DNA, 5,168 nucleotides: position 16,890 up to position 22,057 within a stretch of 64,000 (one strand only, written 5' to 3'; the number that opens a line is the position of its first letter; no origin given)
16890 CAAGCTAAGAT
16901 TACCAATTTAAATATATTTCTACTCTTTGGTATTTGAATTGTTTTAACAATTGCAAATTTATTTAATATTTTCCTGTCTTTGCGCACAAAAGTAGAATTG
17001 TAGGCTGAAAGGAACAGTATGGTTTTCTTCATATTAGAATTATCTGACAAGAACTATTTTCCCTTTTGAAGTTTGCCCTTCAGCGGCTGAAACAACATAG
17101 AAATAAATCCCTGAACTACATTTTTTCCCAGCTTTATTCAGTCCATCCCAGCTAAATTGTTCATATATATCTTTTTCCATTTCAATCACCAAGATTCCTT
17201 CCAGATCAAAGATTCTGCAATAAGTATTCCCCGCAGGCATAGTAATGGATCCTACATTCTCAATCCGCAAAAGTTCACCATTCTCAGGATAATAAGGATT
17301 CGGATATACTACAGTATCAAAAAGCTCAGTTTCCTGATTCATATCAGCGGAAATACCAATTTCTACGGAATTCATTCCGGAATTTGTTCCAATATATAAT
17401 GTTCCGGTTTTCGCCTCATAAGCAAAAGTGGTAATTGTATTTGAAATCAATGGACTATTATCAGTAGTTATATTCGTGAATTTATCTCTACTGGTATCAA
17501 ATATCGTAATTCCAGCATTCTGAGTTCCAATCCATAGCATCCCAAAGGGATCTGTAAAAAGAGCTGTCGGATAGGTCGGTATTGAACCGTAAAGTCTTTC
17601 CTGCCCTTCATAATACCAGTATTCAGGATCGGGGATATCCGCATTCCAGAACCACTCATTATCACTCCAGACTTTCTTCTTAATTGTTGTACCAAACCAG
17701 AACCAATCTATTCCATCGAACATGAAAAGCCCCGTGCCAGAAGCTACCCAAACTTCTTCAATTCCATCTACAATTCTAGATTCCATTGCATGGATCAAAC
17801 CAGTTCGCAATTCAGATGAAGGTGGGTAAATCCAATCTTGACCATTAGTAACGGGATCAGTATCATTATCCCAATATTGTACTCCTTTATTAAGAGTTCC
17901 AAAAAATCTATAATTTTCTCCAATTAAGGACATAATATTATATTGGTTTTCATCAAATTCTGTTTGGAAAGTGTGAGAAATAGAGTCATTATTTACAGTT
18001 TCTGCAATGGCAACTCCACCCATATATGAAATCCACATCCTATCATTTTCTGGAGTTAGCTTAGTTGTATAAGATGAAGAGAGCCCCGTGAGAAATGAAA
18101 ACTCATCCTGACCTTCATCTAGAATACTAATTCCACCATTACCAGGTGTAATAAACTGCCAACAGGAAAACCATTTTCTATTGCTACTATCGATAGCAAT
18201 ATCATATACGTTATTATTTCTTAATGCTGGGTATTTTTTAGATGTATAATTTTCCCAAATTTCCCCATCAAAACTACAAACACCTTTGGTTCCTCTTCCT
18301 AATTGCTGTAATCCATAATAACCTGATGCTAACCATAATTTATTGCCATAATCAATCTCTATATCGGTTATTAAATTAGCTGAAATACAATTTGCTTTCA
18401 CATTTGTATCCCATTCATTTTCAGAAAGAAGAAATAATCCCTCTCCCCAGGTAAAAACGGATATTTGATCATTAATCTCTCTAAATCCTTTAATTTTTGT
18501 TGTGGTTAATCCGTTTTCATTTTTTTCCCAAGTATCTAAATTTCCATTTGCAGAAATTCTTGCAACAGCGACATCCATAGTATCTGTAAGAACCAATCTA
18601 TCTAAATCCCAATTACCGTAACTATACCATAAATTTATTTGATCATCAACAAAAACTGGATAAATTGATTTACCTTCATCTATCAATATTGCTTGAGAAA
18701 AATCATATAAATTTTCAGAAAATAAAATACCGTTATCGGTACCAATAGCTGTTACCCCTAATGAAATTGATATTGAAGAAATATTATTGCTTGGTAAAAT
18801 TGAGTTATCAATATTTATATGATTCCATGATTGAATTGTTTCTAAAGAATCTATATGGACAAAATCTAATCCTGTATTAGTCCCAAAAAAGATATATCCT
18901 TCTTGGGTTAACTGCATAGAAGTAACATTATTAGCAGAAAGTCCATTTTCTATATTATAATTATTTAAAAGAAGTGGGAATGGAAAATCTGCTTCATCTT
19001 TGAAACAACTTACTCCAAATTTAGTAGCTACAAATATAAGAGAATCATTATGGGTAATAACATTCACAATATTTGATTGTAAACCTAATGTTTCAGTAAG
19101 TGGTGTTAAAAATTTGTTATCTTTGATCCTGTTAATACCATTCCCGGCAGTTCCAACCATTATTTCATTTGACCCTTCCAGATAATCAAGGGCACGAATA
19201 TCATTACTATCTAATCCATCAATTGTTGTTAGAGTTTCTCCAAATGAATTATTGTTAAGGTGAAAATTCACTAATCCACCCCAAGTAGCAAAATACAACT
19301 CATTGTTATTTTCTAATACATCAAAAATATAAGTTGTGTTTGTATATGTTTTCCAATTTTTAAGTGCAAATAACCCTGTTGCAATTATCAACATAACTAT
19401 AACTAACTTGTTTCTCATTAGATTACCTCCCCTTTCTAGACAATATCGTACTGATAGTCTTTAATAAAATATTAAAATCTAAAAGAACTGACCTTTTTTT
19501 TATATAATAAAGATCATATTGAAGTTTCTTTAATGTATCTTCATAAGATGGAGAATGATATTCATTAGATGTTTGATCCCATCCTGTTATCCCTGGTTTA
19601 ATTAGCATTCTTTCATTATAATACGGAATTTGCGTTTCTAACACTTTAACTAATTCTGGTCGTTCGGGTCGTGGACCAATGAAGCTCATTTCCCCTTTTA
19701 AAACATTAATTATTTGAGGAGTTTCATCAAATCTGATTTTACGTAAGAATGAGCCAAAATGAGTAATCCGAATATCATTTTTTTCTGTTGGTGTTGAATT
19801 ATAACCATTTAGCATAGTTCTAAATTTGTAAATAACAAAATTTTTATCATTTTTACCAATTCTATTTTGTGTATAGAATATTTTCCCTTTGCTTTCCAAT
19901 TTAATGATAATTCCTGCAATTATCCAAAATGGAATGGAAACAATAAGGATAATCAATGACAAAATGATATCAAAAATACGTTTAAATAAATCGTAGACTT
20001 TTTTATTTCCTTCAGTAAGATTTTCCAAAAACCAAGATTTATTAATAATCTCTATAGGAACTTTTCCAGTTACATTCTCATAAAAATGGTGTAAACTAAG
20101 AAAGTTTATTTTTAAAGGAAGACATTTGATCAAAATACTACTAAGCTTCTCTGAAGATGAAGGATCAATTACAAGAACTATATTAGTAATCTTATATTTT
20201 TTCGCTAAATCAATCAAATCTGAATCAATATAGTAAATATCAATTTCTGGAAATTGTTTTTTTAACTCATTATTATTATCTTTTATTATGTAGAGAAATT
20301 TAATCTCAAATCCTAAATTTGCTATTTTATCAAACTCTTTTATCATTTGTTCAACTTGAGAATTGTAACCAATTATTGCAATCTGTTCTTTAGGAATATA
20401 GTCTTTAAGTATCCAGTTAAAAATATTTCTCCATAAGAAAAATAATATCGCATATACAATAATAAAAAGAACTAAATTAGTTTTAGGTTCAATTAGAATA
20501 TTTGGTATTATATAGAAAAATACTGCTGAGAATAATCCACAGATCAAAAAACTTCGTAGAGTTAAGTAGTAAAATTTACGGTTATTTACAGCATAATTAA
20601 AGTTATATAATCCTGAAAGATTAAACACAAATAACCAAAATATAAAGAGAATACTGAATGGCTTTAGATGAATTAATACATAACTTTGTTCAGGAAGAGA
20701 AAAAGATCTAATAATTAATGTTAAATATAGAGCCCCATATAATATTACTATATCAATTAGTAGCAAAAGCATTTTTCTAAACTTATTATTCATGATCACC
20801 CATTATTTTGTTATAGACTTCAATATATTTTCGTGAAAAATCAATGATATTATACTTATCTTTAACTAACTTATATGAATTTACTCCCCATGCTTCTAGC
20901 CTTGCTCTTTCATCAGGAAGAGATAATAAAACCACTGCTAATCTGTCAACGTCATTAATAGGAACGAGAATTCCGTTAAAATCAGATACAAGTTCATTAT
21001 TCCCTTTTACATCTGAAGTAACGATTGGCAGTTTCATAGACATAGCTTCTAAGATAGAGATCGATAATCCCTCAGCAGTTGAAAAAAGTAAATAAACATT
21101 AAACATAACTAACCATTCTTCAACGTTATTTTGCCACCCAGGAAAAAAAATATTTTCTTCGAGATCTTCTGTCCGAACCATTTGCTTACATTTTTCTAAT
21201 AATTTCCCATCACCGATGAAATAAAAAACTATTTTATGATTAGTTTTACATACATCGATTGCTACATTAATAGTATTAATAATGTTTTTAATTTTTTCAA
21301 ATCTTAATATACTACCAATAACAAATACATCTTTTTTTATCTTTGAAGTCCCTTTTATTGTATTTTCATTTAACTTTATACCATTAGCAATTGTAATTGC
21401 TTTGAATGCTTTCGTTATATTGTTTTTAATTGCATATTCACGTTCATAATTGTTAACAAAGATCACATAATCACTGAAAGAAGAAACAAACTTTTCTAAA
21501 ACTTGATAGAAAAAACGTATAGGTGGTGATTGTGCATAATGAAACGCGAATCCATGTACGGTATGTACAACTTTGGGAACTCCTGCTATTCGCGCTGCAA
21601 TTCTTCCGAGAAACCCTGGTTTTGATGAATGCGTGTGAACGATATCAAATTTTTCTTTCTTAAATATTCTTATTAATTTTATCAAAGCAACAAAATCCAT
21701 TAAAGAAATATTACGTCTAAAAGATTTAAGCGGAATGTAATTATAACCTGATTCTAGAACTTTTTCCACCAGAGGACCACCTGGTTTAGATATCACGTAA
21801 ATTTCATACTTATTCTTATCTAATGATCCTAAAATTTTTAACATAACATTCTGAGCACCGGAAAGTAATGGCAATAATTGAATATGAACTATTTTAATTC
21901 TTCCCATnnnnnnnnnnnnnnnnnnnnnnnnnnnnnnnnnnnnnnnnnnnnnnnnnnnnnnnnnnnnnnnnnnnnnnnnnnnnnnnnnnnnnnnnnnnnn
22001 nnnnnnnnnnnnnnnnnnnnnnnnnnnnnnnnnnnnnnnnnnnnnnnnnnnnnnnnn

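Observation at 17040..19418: PorZ-like protein embedded in the surface-polysaccharide operon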

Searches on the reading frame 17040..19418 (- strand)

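Call 4: search_protein_families(library=pfam, proteins=[window:17040-19418:-], max_evalue=0.01)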
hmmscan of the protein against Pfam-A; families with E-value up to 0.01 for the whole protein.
window:17040-19418:- (792 aa): 5 families
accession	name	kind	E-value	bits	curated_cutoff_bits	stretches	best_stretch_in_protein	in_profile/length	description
PF07494.17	Reg_prop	-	3.2e-08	33.3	20.4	0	159-181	1-23/24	Two component regulator propeller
PF13585.12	CHU_C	-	4.2e-06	27.2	27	1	716-787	17-83/86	CHU_C Type IX secretion signal domain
PF13860.13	FlgD_ig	-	0.00053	20.4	27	1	726-781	19-78/79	FlgD Ig-like domain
PF21544.3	PorZ_N_b_propeller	-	0.00056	20.7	27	1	42-140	2-103/154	TSS9, PorZ, N-terminal beta-propeller domain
PF18962.6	Por_Secre_tail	-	0.0087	16.8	27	0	704-788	1-74/75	Secretion system C-terminal sorting domain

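Call 5: search_protein_families(library=ncbifam, proteins=[window:17040-19418:-], max_evalue=0.01)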
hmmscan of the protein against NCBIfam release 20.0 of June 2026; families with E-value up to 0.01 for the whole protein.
window:17040-19418:- (792 aa): 2 families
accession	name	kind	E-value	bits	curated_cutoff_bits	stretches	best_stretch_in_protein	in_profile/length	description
NF052228.1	T9SS_PorZ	equivalog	2.6e-43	148.5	260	3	491-791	480-756/757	type IX secretion system anionic LPS delivery protein PorZ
TIGR04183.1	Por_Secre_tail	domain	1.1e-05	25.3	23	1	704-790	1-71/72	T9SS type A sorting domain-containing protein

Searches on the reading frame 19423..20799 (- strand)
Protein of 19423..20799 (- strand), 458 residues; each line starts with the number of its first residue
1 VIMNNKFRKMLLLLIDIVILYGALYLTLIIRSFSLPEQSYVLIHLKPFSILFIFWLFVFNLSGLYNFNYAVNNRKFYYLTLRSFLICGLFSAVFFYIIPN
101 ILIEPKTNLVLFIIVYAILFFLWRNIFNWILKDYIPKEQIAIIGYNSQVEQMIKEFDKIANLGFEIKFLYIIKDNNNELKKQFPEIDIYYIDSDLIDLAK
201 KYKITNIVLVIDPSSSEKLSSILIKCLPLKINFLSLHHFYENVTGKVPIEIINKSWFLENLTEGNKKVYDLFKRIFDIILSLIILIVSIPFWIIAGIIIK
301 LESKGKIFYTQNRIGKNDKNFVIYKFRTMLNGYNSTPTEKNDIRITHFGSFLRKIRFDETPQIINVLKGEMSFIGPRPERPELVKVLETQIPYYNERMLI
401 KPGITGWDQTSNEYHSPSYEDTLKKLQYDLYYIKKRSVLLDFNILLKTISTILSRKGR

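Call 4: search_protein_families(library=pfam, proteins=[window:19423-20799:-], max_evalue=0.01)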
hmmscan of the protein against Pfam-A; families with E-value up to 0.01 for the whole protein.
window:19423-20799:- (458 aa): 2 families
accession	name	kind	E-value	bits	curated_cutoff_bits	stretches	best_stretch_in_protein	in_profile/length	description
PF02397.22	Bac_transf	-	2.1e-61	207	27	1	273-453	1-178/179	Bacterial sugar transferase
PF13727.12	CoA_binding_3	-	1.1e-05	25.9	25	1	62-233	3-171/175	CoA-binding domain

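Call 5: search_protein_families(library=ncbifam, proteins=[window:19423-20799:-], max_evalue=0.01)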
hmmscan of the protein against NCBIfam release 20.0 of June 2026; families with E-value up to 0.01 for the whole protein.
window:19423-20799:- (458 aa): 10 families
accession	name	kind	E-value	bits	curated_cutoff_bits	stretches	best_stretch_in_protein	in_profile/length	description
TIGR03025.1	EPS_sugtrans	subfamily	4.9e-103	345.7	295.55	1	14-457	1-443/445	exopolysaccharide biosynthesis polyprenyl glycosylphosphotransferase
TIGR03013.1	EpsB_2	subfamily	3.9e-93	312.9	393.35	1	16-457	3-441/443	TIGR03013 family XrtA/PEP-CTERM system glycosyltransferase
TIGR03023.1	WcaJ_sugtrans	equivalog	7.2e-84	282.7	410.75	1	15-455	2-449/453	undecaprenyl-phosphate glucose phosphotransferase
TIGR03022.1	WbaP_sugtrans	subfamily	6.9e-62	210.2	403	2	12-331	1-317/456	undecaprenyl-phosphate galactose phosphotransferase WbaP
NF007518.0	PRK10124.1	equivalog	4.8e-46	157.5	684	1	10-449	19-454/464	undecaprenyl-phosphate glucose phosphotransferase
NF052601.1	undeca_RfbP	equivalog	5.4e-43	147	330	2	339-455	129-238/244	undecaprenyl-phosphate galactose phosphotransferase family protein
NF050817.1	PolSacchBiosHfsE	equivalog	1.4e-35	123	750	1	267-454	266-461/467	polysaccharide biosynthesis protein HfsE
NF041877.1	EPS_EpsZ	equivalog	7.2e-33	113.9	800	1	271-457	264-457/459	exopolysaccharide biosynthesis polyisoprenyl-phosphate hexose-1-phosphate transferase EpsZ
NF045514.1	glycotran_HepC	equivalog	2e-23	82.9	140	1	260-378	104-211/220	heterocyst development glycosyltransferase HepC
NF011751.0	PRK15204.1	equivalog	4.7e-23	81.5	907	1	263-457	270-474/476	undecaprenyl-phosphate galactose phosphotransferase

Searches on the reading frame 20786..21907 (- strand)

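Call 4: search_protein_families(library=pfam, proteins=[window:20786-21907:-], max_evalue=0.01)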
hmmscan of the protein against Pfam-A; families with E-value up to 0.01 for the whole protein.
window:20786-21907:- (373 aa): 6 families
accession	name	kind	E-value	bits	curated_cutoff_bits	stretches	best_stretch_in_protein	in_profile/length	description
PF00534.26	Glycos_transf_1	-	2.1e-25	89.7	26.4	1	183-346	4-171/172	Glycosyl transferases group 1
PF13692.12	Glyco_trans_1_4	-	7.9e-24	85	27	1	194-329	4-138/142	Glycosyl transferases group 1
PF13439.12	Glyco_transf_4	-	1.1e-22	81.3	28.5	1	16-180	2-169/170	Glycosyltransferase Family 4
PF13477.12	Glyco_trans_4_2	-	8.6e-20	71.8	23.4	1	17-152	8-139/139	Glycosyl transferase 4-like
PF13579.12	Glyco_trans_4_4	-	8.8e-18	65.6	29.7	1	17-165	2-148/158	Glycosyl transferase 4-like domain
PF08288.18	PIGA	-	0.0002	22.4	27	1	57-118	20-83/90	PIGA (GPI anchor biosynthesis)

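Call 36: search_protein_families(library=ncbifam, proteins=[window:20786-21907:-], max_evalue=0.001)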
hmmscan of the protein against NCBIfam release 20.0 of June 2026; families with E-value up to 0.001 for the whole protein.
window:20786-21907:- (373 aa): 29 families (the best 25 are shown)
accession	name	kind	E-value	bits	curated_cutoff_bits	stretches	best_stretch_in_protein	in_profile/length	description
TIGR03088.1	stp2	hypoth_equivalog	3.4e-41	141.5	409.05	1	6-368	4-373/374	TIGR03088 family PEP-CTERM/XrtA system glycosyltransferase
TIGR03999.1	thiol_BshA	equivalog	6.4e-29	101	273.7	1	75-369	73-374/375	N-acetyl-alpha-D-glucosaminyl L-malate synthase BshA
NF047880.1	glyco_SdgA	exception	6.8e-22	77.7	800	1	98-361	226-483/488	serine-aspartate repeat adhesin O-glycosyltransferase SdgA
NF011726.0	PRK15179.1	equivalog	1.2e-17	63.5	733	1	194-322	517-646/694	Vi polysaccharide biosynthesis protein TviE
NF007396.0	PRK09922.1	equivalog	1.9e-17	63.2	385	1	169-330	159-323/361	lipopolysaccharide 1,6-galactosyltransferase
NF047684.1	TeichurnBiosyTuaC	equivalog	2.1e-17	63.1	550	1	86-369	108-390/391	teichuronic acid biosynthesis protein TuaC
NF047881.1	glyco_SdgB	exception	7.1e-16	57.9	800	1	110-324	241-453/496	serine-aspartate repeat adhesin O-glycosyltransferase SdgB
NF041876.1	EPS_EpsE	equivalog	4.1e-14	52.6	400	1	239-353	264-381/389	exopolysaccharide biosynthesis GT4 family glycosyltransferase EpsE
NF038011.1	PelF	equivalog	9.3e-14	51.3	100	1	122-354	236-478/489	GT4 family glycosyltransferase PelF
TIGR04063.1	stp3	hypoth_equivalog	2e-12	46.7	442.05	1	78-369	84-396/397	TIGR04063 family PEP-CTERM/XrtA system glycosyltransferase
NF050063.1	ProtGlycPglJ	equivalog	3e-12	46.4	500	1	81-349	80-348/363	N-acetylgalactosamine-N,N'-diacetylbacillosaminyl-diphospho-undecaprenol 4-alpha-N-acetylgalactosaminyltransferase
NF012034.0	PRK15490.1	equivalog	1.3e-11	43.7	813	1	187-306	391-510/578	Vi polysaccharide biosynthesis glycosyltransferase TviE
NF049988.1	MGlcDAGSynMgs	equivalog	3.9e-11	43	400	1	183-369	202-388/398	alpha-monoglucosyldiacylglycerol synthase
NF046085.1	XrtY_assoc_Gly1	equivalog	6.1e-11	41.8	400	1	76-369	86-385/387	XrtY-associated glycosyltransferase XYAG1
TIGR04157.1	glyco_rSAM_CFB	subfamily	1.8e-10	40.4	400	1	141-365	166-406/406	TIGR04157 family glycosyltransferase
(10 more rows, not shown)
